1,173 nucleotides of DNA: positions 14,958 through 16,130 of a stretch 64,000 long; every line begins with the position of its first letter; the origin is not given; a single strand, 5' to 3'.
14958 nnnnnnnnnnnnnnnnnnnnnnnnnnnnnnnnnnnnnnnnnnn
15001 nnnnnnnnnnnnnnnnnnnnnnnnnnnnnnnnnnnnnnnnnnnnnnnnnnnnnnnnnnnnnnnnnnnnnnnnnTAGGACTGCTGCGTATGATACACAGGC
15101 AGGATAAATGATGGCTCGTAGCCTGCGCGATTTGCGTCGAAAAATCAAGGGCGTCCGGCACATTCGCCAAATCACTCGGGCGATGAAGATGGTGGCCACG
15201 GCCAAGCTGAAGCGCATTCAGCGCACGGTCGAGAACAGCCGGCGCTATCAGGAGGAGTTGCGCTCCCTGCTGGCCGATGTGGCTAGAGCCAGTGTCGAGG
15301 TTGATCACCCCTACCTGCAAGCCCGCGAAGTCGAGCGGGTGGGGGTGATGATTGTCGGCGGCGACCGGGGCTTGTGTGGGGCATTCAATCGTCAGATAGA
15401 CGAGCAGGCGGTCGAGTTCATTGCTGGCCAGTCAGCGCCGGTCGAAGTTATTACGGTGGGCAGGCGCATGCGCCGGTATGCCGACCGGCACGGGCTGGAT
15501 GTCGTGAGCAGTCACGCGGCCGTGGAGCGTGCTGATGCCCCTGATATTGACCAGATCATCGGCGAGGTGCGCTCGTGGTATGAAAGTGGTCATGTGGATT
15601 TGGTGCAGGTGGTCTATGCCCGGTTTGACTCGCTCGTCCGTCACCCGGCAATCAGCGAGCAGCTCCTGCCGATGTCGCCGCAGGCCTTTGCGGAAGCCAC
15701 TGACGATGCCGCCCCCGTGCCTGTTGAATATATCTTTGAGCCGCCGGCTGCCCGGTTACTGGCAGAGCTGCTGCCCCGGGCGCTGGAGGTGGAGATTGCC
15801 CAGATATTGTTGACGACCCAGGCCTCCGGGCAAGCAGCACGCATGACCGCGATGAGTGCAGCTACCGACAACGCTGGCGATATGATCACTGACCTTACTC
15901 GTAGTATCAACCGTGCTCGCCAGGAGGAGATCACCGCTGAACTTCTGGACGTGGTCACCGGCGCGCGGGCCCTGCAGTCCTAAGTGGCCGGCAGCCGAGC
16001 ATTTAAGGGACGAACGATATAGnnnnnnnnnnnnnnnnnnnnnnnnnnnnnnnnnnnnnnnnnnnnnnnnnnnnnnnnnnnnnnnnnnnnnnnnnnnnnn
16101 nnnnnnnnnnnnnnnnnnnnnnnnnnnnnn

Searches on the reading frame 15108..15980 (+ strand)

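Call 19: search_protein_families(library=pfam, proteins=[window:15108-15980:+], max_evalue=0.001)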
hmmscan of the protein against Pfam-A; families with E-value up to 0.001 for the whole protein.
window:15108-15980:+ (291 aa): 1 family
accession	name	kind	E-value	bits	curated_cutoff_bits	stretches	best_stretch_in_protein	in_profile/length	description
PF00231.24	ATP-synt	-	1.2e-82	278.3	39.9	1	5-289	1-285/285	ATP synthase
